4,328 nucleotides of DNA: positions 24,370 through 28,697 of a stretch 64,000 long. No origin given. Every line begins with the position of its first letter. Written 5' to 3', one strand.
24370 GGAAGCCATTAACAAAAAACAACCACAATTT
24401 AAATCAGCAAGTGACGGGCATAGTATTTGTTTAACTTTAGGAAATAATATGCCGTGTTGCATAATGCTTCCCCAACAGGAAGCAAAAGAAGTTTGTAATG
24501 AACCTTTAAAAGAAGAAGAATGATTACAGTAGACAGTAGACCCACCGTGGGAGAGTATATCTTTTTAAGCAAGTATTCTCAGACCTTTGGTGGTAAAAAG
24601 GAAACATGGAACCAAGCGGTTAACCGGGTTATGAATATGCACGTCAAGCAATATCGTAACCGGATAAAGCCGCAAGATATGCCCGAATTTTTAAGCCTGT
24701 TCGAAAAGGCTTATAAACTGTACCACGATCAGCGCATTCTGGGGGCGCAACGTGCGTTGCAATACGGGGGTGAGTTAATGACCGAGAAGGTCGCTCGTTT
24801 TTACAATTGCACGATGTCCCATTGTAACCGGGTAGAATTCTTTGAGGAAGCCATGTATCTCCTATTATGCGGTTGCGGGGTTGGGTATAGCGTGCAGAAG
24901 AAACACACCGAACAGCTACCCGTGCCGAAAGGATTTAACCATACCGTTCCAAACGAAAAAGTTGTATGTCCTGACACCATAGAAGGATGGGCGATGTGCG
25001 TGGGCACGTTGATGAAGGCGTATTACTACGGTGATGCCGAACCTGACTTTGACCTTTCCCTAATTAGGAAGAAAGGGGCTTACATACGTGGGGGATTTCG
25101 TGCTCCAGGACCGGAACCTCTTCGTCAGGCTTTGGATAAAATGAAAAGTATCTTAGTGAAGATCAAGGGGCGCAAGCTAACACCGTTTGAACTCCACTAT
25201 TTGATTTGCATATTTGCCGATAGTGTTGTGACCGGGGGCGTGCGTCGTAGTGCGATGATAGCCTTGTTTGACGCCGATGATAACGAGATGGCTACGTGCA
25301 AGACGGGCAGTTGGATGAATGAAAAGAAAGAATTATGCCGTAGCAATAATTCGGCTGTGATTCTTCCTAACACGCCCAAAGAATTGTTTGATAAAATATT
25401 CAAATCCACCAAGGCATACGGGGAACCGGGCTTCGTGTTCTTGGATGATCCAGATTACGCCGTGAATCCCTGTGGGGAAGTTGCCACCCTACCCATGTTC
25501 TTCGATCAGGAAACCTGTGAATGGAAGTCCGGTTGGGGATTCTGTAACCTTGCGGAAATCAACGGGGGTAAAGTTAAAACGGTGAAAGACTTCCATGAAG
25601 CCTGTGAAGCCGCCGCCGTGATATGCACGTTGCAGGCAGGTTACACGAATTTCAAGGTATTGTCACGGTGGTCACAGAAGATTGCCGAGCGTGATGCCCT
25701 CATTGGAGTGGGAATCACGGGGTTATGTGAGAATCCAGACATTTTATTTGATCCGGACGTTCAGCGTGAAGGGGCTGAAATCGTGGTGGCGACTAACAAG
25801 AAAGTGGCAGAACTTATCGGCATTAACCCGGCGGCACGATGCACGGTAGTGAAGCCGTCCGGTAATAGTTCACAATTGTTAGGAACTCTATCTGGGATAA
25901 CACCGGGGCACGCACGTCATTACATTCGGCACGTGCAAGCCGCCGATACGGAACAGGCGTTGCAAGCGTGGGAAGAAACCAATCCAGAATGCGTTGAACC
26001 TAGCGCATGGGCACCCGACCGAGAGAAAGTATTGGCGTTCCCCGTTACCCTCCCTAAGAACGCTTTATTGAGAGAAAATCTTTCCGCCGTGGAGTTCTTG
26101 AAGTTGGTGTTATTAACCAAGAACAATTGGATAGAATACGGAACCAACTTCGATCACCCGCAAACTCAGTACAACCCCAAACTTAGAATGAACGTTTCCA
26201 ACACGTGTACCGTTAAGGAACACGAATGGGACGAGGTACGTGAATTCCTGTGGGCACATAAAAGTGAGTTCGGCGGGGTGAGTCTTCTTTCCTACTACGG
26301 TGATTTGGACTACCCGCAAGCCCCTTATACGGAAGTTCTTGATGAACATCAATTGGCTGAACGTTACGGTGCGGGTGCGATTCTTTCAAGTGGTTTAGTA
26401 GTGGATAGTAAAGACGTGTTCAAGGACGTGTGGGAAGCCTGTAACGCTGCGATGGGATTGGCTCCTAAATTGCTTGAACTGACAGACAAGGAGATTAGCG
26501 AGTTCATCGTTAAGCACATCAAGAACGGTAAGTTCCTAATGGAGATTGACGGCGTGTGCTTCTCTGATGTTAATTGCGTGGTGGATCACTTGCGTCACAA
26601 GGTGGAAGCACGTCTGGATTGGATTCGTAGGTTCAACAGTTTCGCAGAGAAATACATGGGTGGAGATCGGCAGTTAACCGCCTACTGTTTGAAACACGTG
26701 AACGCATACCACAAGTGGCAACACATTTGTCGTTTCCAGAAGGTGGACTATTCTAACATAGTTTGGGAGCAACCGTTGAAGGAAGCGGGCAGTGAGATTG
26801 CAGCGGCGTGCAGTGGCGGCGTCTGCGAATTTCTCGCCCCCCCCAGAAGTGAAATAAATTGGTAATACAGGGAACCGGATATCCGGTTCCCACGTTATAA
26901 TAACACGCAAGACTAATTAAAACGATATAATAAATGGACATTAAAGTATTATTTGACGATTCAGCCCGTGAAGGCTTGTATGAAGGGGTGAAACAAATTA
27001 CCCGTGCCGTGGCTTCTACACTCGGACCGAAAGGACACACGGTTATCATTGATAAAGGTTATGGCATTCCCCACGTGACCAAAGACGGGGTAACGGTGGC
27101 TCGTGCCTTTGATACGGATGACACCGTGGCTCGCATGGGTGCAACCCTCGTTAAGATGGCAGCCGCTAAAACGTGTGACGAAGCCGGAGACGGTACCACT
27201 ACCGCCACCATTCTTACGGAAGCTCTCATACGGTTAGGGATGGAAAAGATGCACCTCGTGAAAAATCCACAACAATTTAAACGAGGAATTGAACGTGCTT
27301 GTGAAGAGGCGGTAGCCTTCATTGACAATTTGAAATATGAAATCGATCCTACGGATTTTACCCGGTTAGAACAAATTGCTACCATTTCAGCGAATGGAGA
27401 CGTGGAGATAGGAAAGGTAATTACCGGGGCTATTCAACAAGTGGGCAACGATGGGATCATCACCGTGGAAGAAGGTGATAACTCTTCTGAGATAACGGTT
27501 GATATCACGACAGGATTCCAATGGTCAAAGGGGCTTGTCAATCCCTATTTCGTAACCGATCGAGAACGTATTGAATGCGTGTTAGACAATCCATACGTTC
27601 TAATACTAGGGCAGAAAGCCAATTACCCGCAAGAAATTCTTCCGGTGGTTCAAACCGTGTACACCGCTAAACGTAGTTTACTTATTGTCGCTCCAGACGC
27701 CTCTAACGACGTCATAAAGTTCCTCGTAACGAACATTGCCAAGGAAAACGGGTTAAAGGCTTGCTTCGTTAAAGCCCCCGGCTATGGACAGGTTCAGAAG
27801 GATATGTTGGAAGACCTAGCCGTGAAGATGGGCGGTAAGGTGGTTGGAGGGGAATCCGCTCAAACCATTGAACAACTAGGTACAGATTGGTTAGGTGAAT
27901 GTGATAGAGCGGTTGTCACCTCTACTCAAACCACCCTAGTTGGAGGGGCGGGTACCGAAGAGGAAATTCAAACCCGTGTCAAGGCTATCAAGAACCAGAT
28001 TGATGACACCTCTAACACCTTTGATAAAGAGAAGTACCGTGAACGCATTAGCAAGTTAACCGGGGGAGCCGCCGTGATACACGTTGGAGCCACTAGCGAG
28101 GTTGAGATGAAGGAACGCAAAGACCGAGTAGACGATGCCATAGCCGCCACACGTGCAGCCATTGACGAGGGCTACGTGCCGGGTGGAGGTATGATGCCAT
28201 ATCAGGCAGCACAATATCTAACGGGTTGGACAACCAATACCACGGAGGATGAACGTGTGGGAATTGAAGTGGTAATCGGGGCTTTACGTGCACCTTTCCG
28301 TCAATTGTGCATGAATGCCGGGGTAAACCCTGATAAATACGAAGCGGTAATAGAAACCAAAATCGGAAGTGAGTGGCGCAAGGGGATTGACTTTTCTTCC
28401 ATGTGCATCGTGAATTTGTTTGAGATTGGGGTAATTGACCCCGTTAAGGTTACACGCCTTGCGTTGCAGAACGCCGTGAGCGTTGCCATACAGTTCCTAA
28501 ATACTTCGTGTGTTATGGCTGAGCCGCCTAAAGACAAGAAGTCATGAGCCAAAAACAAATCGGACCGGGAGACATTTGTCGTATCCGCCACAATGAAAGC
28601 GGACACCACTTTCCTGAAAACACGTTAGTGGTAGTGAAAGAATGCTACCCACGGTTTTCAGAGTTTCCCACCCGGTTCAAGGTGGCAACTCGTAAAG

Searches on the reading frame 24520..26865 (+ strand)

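Call 10: search_protein_families(library=pfam, proteins=[window:24520-26865:+], max_evalue=0.01)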
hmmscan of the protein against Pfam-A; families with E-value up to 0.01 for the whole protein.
window:24520-26865:+ (781 aa): 2 families
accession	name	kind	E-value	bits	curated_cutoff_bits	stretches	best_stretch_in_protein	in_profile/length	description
PF02867.20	Ribonuc_red_lgC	-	1.3e-06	27.8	23.9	1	242-402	126-291/523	Ribonucleotide reductase, barrel domain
PF21995.1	RNR-II_ins_dom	-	0.00025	21.7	27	1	150-211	39-106/107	B12-dependent ribonucleotide reductase, insertion domain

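Call 11: search_protein_families(library=phrogs, proteins=[window:24520-26865:+], max_evalue=0.01)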
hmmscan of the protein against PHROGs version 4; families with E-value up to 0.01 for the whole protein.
window:24520-26865:+ (781 aa): 2 families
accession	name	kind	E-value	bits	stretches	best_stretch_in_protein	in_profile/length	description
phrog_367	-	DNA, RNA and nucleotide metabolism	5.6e-91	306.8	1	10-611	34-667/701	ribonucleotide reductase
phrog_84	-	DNA, RNA and nucleotide metabolism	7e-05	22.1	1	285-402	444-568/975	ribonucleoside-diphosphate reductase large subunit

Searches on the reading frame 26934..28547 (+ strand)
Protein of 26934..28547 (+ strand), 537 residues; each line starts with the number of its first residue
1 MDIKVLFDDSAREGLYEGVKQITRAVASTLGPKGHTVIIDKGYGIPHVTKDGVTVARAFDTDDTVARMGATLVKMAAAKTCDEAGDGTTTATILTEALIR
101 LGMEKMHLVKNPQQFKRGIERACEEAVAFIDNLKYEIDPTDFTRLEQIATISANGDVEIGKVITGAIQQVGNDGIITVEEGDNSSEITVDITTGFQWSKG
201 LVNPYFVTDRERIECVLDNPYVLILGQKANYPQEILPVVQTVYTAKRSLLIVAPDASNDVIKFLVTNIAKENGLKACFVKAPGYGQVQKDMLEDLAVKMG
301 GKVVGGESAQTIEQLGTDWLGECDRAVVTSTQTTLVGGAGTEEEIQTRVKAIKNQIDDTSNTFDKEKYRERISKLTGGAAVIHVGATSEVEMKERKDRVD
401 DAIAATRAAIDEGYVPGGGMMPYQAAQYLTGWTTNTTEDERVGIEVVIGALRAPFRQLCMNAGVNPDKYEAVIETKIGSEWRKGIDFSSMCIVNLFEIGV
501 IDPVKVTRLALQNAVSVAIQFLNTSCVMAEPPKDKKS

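Call 53: search_protein_families(library=phrogs, proteins=[window:26934-28547:+], max_evalue=0.0001)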
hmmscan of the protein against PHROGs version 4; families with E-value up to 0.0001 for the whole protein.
window:26934-28547:+ (537 aa): 1 family
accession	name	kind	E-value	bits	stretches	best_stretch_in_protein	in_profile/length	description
phrog_5725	-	other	4.1e-141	472.2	1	3-533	5-536/540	chaperonin groEL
